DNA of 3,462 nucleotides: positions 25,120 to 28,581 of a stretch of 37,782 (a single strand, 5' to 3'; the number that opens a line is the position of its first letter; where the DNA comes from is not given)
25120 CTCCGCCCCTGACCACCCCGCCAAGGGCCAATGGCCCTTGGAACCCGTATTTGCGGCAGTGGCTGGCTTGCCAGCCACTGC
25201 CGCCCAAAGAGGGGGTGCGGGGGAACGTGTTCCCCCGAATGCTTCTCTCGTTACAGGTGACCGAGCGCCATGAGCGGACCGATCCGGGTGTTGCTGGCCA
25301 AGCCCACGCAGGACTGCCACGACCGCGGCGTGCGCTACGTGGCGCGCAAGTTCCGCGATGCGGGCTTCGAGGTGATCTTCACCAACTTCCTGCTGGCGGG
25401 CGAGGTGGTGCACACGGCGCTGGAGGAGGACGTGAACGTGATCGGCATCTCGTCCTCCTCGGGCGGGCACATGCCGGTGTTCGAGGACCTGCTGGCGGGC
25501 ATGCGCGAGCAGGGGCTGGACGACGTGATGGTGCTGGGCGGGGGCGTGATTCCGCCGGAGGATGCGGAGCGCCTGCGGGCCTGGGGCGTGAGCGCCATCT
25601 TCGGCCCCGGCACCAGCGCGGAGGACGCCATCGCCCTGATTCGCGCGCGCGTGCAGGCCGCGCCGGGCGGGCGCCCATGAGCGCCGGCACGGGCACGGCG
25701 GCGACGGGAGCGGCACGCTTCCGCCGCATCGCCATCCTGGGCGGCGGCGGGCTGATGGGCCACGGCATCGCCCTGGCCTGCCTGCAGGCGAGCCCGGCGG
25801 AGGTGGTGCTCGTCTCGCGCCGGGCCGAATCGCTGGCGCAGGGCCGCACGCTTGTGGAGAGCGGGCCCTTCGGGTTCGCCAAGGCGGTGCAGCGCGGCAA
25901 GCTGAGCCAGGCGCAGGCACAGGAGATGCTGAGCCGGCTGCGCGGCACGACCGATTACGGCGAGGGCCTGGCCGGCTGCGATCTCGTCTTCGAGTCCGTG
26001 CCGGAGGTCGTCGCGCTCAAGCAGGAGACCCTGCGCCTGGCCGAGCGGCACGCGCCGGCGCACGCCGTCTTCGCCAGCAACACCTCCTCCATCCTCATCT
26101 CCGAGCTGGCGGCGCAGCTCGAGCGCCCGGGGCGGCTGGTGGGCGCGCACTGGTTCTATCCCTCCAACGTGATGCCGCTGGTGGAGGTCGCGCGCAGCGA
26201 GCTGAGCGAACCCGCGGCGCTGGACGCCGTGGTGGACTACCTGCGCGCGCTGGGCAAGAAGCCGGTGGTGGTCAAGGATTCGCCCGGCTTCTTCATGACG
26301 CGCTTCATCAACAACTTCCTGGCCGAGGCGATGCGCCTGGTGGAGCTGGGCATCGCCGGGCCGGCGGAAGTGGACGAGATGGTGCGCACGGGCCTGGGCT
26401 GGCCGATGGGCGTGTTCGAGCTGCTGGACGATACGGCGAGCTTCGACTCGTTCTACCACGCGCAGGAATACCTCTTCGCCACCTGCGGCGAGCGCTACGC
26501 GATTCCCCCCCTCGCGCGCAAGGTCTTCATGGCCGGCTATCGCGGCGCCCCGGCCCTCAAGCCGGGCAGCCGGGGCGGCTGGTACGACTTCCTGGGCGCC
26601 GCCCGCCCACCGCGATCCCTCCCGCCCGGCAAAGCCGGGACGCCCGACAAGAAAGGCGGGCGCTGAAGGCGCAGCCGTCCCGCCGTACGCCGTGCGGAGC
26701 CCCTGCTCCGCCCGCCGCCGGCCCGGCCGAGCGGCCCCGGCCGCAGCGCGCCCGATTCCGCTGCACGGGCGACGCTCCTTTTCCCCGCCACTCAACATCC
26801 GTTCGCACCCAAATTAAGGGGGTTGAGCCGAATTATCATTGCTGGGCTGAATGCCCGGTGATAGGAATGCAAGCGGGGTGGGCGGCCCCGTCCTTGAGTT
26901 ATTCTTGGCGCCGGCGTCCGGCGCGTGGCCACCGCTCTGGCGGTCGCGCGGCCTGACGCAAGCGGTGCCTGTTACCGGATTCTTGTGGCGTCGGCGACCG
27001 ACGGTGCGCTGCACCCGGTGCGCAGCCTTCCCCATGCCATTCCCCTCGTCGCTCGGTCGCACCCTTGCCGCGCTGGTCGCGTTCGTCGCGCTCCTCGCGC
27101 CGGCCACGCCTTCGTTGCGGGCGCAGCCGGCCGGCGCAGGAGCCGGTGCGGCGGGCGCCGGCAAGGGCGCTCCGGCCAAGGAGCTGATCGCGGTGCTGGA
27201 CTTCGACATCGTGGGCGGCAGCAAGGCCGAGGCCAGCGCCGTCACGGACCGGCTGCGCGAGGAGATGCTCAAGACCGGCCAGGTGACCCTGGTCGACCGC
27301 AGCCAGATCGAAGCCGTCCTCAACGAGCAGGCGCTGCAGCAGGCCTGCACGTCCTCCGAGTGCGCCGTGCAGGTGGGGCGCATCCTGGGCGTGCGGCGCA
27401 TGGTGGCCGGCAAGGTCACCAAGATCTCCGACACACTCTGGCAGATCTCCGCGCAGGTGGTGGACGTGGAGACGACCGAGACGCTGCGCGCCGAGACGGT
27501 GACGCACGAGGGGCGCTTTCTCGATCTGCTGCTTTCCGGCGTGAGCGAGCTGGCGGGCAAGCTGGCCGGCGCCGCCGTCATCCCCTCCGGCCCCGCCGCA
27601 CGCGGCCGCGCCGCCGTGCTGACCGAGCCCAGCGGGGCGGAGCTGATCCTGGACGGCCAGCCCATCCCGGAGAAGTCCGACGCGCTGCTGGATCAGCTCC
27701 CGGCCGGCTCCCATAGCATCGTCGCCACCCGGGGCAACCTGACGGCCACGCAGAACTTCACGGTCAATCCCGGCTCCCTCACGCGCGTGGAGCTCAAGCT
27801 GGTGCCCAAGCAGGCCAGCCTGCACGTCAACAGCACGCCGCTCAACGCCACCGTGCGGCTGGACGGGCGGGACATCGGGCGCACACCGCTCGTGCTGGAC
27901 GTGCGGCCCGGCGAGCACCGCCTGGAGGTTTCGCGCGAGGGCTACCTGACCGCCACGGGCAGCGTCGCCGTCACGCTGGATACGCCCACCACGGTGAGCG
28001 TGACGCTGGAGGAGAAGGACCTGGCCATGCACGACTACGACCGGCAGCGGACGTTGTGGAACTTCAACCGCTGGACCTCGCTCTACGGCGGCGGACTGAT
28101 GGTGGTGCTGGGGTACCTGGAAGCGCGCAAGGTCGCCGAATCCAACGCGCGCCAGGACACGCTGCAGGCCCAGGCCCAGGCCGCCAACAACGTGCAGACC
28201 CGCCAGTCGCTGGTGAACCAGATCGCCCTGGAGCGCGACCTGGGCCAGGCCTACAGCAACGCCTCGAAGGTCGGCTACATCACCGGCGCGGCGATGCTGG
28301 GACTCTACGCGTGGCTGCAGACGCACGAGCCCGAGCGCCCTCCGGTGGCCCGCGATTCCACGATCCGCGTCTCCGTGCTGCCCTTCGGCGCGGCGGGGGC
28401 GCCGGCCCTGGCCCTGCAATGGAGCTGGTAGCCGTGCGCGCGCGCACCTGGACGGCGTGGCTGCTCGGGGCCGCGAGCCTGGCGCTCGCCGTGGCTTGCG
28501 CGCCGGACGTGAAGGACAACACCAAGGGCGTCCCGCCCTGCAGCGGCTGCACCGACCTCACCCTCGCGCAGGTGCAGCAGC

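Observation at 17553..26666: TetR-linked B12 acyl-CoA mutase locus whose catalytic subunit is non-canonical at the substrate-specificity motifs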

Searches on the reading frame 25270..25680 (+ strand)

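Call 7: search_protein_families(library=pfam, proteins=[window:25270-25680:+], max_evalue=0.001)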
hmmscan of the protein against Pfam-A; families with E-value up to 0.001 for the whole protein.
window:25270-25680:+ (136 aa): 2 families
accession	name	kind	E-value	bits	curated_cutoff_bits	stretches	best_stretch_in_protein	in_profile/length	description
PF02310.24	B12-binding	-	9.1e-22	77.6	32.1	1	6-121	2-120/121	B12 binding domain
PF05005.20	Ocnus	-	6.7e-05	23.4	23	1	48-116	25-93/108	Janus/Ocnus family (Ocnus)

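Call 8: search_protein_families(library=ncbifam, proteins=[window:25270-25680:+], max_evalue=0.001)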
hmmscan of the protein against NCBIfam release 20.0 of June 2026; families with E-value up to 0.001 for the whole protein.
window:25270-25680:+ (136 aa): 7 families
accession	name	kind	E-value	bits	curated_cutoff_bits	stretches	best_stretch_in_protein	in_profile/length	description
TIGR00640.1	acid_CoA_mut_C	subfamily_domain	1.5e-39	134.9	57.45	1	5-130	3-129/132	methylmalonyl-CoA mutase C-terminal domain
NF006944.0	PRK09426.1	equivalog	2.1e-31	108.6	876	1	6-128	591-714/721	methylmalonyl-CoA mutase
NF045497.1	IsobCoAmut_IcmF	equivalog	5e-18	64.3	1500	1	4-116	2-117/1076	fused isobutyryl-CoA mutase/GTPase IcmF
NF002612.0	PRK02261.1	equivalog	1.1e-09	38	110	1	14-130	13-136/148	methylaspartate mutase subunit S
TIGR01501.1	MthylAspMutase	equivalog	2.5e-07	30.5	135.8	1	13-127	10-131/134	methylaspartate mutase subunit S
NF041607.1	dimeth_corrin_MtbC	equivalog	0.00042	19.9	350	1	14-93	92-173/203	dimethylamine corrinoid protein MtbC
TIGR02370.1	pyl_corrinoid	subfamily_domain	0.00064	19.2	215.3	1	15-92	95-175/197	methyltransferase cognate corrinoid protein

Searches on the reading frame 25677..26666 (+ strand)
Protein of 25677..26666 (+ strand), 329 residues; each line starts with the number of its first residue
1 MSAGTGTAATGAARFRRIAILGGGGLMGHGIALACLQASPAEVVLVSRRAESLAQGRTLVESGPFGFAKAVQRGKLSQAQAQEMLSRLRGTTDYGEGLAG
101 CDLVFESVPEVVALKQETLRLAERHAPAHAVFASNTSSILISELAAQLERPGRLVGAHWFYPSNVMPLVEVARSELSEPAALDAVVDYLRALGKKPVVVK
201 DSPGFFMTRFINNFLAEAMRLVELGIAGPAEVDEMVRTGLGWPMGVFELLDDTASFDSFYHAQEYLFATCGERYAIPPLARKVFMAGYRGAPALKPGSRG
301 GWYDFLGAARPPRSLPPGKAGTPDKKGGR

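Call 7: search_protein_families(library=pfam, proteins=[window:25677-26666:+], max_evalue=0.001)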
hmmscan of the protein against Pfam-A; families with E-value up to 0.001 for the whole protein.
window:25677-26666:+ (329 aa): 4 families
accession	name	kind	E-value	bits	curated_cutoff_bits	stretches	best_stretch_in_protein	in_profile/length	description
PF02737.24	3HCDH_N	-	1.2e-49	169.1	22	1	18-201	2-179/180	3-hydroxyacyl-CoA dehydrogenase, NAD binding domain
PF00725.27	3HCDH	-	1.5e-17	64.3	22.1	1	204-291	1-88/97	3-hydroxyacyl-CoA dehydrogenase, C-terminal domain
PF03807.23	F420_oxidored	-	0.00027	21.9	21.6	1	17-57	1-41/94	NADP oxidoreductase coenzyme F420-dependent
PF18321.7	3HCDH_RFF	-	0.0007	20.3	23.6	0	154-203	20-69/69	3-hydroxybutyryl-CoA dehydrogenase reduced Rossmann-fold domain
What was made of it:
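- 25677..26666 (+): L-(S)-3-hydroxyacyl-CoA dehydrogenase (Hbd/HADH type). Its first 4 bases overlap the end of MutS. 3HCDH_N/3HCDH (call 7).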

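Call 8: search_protein_families(library=ncbifam, proteins=[window:25677-26666:+], max_evalue=0.001)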
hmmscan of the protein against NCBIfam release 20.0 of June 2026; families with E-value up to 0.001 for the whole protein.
window:25677-26666:+ (329 aa): 19 families
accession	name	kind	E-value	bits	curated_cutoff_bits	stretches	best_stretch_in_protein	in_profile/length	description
NF004699.0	PRK06035.1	equivalog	9e-76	254.8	500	1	17-307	5-292/294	3-hydroxyacyl-CoA dehydrogenase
NF006125.0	PRK08269.1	equivalog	4.5e-58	196.8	427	1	14-306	4-297/334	3-hydroxybutyryl-CoA dehydrogenase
NF006124.0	PRK08268.1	subfamily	2e-55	188.7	508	1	14-305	6-287/507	3-hydroxyacyl-CoA dehydrogenase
NF006722.0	PRK09260.1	equivalog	2.8e-55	187.6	429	1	18-290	5-271/289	3-hydroxyacyl-CoA dehydrogenase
NF008727.0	PRK11730.1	equivalog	3.3e-51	174.5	870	1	10-273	308-563/717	fatty acid oxidation complex subunit alpha FadB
NF004474.0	PRK05808.1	subfamily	1.4e-48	165.6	408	1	16-291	4-273/283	3-hydroxybutyryl-CoA dehydrogenase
NF008363.0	PRK11154.1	equivalog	3.8e-48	164.1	869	1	7-290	302-576/708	fatty acid oxidation complex subunit alpha FadJ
NF005875.0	PRK07819.1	subfamily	2.3e-46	158.5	319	1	14-291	4-277/287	3-hydroxybutyryl-CoA dehydrogenase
TIGR02279.1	PaaC-3OHAcCoADH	equivalog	5e-45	154.3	669.4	1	16-267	6-250/503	3-hydroxyacyl-CoA dehydrogenase PaaH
TIGR02437.1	FadB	equivalog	3.1e-43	148.1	933.55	1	14-270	312-560/714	fatty acid oxidation complex subunit alpha FadB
TIGR02440.1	FadJ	equivalog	3.5e-42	144.6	968.45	1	4-290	294-571/699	fatty acid oxidation complex subunit alpha FadJ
TIGR02441.1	fa_ox_alpha_mit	equivalog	1.2e-40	139.3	964.65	1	14-290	334-603/737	fatty acid oxidation complex subunit alpha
NF042925.1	FHMPC_DH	equivalog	5.5e-38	131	500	1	17-290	2-270/304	5-formyl-3-hydroxy-2-methylpyridine 4-carboxylate 5-dehydrogenase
NF005715.0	PRK07530.1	equivalog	9.6e-36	123.6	420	1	15-308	4-286/292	3-hydroxybutyryl-CoA dehydrogenase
NF004783.0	PRK06129.1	equivalog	1.6e-35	123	347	1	16-251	3-237/315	3-hydroxyacyl-CoA dehydrogenase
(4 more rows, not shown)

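Call 57: search_solved_structures(query=window:25677-26666:+, max_evalue=1e-30)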
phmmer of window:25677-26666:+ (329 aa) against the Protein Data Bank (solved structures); distinct sequences matched with E-value up to 1e-30: 33.
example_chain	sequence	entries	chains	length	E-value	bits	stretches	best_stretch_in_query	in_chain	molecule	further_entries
3hdh_A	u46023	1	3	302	1.3e-42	149.5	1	6-253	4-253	PROTEIN (L-3-HYDROXYACYL COA DEHYDROGENASE)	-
1m75_A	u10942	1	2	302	1.5e-42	149.3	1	4-253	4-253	3-HYDROXYACYL-COA DEHYDROGENASE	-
3had_A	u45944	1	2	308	1.5e-42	149.3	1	4-253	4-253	PROTEIN (L-3-HYDROXYACYL COA DEHYDROGENASE)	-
1f0y_A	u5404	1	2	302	2e-42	148.9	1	4-253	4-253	L-3-HYDROXYACYL-COA DEHYDROGENASE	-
3rqs_A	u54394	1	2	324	2.1e-42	148.8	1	4-253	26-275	Hydroxyacyl-coenzyme A dehydrogenase, mitochondrial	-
1f12_A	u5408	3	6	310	2.2e-42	148.8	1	4-253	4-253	L-3-HYDROXYACYL-COA DEHYDROGENASE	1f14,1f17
1lsj_A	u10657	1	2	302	5.3e-42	147.5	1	4-253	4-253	3-HYDROXYACYL-COA DEHYDROGENASE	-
1il0_A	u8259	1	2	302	5.3e-42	147.5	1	4-253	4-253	3-hydroxyacyl-CoA dehydrogenase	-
1lso_A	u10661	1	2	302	5.3e-42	147.5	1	4-253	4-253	3-HYDROXYACYL-COA DEHYDROGENASE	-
1m76_A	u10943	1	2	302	1e-41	146.6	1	4-253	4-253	3-HYDROXYACYL-COA DEHYDROGENASE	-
2hdh_A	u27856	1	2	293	2.6e-41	145.2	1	18-253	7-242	L-3-HYDROXYACYL COA DEHYDROGENASE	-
6aa8_A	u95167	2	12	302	1.6e-39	139.4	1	13-293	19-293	3-hydroxybutyryl-CoA dehydrogenase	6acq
9fbd_A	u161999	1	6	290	9.4e-39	136.8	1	15-293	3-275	3-hydroxybutyryl-CoA dehydrogenase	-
3mog_A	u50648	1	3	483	9.9e-39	136.8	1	16-289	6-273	Probable 3-hydroxybutyryl-CoA dehydrogenase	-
6tnm_A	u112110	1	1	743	2.2e-38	135.6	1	17-270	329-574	Fatty acid oxidation complex subunit alpha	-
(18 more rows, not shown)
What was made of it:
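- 25677..26666 (+): Best PDB matches are L-3-hydroxyacyl-CoA dehydrogenases (call 57).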

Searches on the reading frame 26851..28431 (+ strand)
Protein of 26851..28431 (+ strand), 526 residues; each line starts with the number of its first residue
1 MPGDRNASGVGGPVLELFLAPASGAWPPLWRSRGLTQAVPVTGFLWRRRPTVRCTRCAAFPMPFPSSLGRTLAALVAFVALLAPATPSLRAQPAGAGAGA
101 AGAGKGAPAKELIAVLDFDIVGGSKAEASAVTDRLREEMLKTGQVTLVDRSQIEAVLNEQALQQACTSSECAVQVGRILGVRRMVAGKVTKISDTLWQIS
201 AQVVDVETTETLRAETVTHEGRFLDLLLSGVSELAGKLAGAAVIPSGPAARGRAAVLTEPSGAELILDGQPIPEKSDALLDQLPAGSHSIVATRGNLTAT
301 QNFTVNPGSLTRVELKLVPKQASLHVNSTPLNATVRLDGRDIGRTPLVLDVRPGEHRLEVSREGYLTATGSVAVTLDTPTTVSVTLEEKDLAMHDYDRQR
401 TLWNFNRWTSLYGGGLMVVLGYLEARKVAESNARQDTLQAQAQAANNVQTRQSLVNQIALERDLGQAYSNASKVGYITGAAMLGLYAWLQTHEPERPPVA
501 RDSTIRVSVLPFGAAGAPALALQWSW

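Call 65: search_protein_families(library=pfam, proteins=[window:26851-28431:+], max_evalue=0.00001)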
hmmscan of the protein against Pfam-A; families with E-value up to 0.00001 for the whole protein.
window:26851-28431:+ (526 aa): 4 families
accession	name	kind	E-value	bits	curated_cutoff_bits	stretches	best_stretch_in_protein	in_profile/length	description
PF08308.17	PEGA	-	9.1e-21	74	20.8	1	323-389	3-70/71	PEGA domain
PF11684.13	DUF3280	-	1.7e-10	41.8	30.1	1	129-217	30-116/138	Protein of unknown function (DUF2380)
PF13620.12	CarboxypepD_reg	-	2.9e-06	28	32.3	0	350-387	44-82/82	Carboxypeptidase regulatory-like domain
PF03783.19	CsgG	-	3.4e-06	27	20.8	1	125-191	34-100/210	Curli production assembly/transport component CsgG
